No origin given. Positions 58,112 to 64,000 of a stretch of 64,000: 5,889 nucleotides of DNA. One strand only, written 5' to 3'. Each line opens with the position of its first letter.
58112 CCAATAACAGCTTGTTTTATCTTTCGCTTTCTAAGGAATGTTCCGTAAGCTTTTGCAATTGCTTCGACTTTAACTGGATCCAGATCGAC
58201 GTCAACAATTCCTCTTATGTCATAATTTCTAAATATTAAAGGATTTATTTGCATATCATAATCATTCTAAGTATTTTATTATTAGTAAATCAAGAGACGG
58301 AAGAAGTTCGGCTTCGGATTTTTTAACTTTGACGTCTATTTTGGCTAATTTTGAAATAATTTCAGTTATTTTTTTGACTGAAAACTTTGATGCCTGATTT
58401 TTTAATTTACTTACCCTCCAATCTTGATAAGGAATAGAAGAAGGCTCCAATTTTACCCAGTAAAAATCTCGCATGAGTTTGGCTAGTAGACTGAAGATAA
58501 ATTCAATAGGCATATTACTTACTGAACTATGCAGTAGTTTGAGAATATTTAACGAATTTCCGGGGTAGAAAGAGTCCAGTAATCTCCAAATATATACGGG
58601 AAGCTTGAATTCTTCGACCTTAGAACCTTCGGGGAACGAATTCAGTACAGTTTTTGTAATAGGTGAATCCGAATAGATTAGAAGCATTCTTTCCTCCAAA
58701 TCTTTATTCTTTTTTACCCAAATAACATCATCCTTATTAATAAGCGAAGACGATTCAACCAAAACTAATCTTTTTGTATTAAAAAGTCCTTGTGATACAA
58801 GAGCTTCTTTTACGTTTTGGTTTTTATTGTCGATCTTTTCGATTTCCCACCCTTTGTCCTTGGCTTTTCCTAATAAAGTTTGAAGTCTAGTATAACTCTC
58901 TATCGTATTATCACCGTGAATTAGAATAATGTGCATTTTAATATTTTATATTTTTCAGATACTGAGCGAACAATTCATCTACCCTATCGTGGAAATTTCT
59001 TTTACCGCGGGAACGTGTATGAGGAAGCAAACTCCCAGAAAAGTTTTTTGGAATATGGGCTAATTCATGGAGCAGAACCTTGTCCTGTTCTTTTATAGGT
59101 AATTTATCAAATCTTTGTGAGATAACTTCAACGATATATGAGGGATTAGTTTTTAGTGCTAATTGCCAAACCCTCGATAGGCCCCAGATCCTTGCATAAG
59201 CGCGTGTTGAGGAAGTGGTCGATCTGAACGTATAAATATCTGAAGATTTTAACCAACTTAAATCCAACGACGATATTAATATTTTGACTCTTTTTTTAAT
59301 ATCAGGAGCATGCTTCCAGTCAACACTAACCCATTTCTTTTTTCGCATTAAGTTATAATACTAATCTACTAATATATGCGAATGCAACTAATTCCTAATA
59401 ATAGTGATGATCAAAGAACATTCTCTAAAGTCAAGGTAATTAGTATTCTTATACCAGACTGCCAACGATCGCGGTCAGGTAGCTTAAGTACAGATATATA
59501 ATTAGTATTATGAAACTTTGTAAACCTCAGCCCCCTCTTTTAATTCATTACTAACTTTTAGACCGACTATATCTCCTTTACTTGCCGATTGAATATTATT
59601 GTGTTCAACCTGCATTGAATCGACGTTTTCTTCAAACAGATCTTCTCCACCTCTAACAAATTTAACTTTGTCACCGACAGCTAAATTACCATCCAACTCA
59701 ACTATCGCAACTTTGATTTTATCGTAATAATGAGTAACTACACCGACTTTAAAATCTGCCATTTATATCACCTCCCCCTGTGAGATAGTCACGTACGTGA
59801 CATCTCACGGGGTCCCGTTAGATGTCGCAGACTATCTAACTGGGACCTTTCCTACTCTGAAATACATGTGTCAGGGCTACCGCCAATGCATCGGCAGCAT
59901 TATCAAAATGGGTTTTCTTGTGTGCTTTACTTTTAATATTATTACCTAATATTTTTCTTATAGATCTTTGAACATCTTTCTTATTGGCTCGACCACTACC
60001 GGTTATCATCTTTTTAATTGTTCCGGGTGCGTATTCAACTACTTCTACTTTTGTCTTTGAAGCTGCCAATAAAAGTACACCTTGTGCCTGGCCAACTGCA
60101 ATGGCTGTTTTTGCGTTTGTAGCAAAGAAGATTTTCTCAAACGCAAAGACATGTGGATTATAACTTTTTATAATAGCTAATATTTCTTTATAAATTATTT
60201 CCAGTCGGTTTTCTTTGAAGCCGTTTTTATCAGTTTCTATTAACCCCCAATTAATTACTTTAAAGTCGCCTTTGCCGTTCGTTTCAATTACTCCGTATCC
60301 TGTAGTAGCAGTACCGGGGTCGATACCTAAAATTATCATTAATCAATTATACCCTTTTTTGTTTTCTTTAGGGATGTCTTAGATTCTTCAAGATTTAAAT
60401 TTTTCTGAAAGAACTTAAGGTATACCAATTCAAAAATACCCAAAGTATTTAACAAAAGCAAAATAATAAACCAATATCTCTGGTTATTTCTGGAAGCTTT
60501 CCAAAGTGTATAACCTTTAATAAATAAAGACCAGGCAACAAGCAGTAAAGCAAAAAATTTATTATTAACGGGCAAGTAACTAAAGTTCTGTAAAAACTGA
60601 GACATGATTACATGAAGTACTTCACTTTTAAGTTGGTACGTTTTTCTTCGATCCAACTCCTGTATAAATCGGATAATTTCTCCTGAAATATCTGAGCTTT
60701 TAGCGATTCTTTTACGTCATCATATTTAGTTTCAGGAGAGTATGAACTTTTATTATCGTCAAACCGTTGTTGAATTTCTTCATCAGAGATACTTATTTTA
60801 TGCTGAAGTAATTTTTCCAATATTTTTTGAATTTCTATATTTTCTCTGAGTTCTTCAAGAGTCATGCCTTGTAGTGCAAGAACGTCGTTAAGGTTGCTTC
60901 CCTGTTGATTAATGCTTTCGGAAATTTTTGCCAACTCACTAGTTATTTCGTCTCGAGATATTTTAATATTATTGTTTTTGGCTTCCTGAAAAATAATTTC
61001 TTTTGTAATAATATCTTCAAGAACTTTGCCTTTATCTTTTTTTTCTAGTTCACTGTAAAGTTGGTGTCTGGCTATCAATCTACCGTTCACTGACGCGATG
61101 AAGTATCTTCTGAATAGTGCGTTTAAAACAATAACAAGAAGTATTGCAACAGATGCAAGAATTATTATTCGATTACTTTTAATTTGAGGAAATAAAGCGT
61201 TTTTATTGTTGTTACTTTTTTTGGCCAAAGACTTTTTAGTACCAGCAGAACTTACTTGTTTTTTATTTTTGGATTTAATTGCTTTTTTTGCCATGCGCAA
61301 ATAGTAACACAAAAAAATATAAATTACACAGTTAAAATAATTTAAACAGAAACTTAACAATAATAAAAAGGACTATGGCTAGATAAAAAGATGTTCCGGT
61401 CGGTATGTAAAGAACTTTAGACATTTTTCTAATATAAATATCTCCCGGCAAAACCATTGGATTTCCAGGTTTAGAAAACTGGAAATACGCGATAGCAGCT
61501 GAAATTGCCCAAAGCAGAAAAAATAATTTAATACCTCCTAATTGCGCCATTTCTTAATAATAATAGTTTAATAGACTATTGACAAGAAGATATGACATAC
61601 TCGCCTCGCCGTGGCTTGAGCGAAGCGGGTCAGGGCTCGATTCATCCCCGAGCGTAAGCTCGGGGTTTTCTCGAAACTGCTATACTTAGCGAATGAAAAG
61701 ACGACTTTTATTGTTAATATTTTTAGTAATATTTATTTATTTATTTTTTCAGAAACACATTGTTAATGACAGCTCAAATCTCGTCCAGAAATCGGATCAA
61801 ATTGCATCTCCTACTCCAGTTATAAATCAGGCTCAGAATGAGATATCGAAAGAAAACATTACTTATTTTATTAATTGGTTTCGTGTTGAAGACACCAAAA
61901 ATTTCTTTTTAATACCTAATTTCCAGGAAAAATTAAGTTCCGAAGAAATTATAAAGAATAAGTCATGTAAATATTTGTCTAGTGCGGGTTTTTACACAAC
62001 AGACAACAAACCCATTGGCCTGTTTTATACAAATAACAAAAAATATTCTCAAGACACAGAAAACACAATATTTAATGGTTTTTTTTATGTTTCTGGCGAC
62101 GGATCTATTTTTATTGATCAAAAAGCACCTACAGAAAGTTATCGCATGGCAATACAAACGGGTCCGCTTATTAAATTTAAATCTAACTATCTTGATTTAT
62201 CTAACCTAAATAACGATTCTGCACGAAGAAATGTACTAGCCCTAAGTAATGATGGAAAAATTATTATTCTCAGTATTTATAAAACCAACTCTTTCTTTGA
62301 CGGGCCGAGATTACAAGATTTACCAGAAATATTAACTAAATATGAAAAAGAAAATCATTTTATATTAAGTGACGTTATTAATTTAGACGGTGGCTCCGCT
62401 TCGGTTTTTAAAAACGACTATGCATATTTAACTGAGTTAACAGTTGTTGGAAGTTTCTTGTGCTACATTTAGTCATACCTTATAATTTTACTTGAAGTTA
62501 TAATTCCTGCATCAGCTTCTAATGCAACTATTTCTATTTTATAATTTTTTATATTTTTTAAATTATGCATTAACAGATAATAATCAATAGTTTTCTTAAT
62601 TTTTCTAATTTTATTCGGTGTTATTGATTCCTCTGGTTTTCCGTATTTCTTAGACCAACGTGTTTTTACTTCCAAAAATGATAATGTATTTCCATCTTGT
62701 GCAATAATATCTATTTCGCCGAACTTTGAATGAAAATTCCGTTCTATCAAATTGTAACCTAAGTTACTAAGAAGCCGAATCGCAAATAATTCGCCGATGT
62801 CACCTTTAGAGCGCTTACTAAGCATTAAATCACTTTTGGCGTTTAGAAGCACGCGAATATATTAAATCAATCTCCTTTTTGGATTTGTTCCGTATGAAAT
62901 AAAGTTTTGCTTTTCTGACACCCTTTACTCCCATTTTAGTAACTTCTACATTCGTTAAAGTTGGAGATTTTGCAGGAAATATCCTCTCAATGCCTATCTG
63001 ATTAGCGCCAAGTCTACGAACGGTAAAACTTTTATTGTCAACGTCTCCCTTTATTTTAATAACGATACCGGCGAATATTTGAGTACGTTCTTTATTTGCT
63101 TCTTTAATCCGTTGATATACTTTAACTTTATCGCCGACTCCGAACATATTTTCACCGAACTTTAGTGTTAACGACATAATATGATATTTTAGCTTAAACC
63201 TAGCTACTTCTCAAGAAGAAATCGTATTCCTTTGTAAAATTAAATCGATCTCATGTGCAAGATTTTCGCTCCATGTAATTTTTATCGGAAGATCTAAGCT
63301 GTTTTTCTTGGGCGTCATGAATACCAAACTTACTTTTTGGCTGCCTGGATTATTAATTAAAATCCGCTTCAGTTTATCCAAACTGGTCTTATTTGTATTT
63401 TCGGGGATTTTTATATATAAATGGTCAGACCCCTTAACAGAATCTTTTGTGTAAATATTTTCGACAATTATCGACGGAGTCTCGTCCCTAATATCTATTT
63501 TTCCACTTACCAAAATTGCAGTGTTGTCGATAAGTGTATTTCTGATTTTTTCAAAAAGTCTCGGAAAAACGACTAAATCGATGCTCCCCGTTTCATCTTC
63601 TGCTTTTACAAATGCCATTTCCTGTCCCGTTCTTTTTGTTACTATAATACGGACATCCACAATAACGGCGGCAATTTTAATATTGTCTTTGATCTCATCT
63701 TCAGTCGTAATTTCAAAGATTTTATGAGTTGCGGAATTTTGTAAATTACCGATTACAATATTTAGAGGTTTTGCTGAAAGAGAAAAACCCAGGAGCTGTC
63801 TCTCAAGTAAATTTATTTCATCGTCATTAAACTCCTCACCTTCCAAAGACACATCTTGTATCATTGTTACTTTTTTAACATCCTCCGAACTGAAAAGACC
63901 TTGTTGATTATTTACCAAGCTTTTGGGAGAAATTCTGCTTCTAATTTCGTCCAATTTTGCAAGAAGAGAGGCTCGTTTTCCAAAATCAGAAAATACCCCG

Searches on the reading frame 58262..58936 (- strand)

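Call 77: search_protein_families(library=pfam, proteins=[window:58262-58936:-], max_evalue=0.0001)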
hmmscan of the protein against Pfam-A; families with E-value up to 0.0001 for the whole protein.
window:58262-58936:- (224 aa): 1 family
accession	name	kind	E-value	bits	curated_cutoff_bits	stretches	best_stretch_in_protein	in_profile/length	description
PF21694.2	DNA_pol3_delta_C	-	2.1e-06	28.2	27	1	169-222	68-121/121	DNA polymerase III delta subunit, C-terminal domain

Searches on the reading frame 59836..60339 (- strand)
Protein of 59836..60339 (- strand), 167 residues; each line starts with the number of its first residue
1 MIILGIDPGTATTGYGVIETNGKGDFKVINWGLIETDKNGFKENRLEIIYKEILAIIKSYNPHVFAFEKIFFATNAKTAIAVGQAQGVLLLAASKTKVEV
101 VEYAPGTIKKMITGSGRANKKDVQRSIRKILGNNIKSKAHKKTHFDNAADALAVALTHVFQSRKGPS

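Call 77: search_protein_families(library=pfam, proteins=[window:59836-60339:-], max_evalue=0.0001)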
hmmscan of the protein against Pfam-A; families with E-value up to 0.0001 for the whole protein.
window:59836-60339:- (167 aa): 2 families
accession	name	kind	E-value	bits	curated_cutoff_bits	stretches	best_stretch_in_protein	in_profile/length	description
PF02075.23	RuvC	-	1.2e-41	142.5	22.2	1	3-158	1-148/148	Crossover junction endodeoxyribonuclease RuvC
PF04848.19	Pox_A22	-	2.4e-05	25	22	1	1-160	1-141/143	Poxvirus A22 protein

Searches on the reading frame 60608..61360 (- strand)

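Call 77: search_protein_families(library=pfam, proteins=[window:60608-61360:-], max_evalue=0.0001)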
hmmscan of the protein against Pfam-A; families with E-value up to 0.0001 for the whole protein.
window:60608-61360:- (250 aa): 2 families
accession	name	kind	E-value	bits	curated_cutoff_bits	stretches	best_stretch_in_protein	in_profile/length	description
PF09312.16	SurA_N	-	2.3e-07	31.4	30.8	1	111-178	44-111/118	SurA N-terminal domain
PF13624.11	SurA_N_3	-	5.9e-07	29.9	27.2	1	110-184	84-161/162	SurA-like N-terminal domain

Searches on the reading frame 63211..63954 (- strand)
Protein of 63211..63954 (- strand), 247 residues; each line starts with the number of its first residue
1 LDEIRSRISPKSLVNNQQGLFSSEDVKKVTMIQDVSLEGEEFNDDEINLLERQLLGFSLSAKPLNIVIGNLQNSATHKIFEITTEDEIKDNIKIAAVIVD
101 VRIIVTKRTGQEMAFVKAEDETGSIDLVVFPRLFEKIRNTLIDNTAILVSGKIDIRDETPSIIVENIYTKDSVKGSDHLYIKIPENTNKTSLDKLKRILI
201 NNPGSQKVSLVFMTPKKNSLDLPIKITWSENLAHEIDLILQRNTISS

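Call 77: search_protein_families(library=pfam, proteins=[window:63211-63954:-], max_evalue=0.0001)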
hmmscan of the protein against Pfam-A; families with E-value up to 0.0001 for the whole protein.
window:63211-63954:- (247 aa): 1 family
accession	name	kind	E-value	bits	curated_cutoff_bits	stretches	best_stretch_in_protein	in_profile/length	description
PF01336.31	tRNA_anti-codon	-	5e-12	46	27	1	93-168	2-73/75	OB-fold nucleic acid binding domain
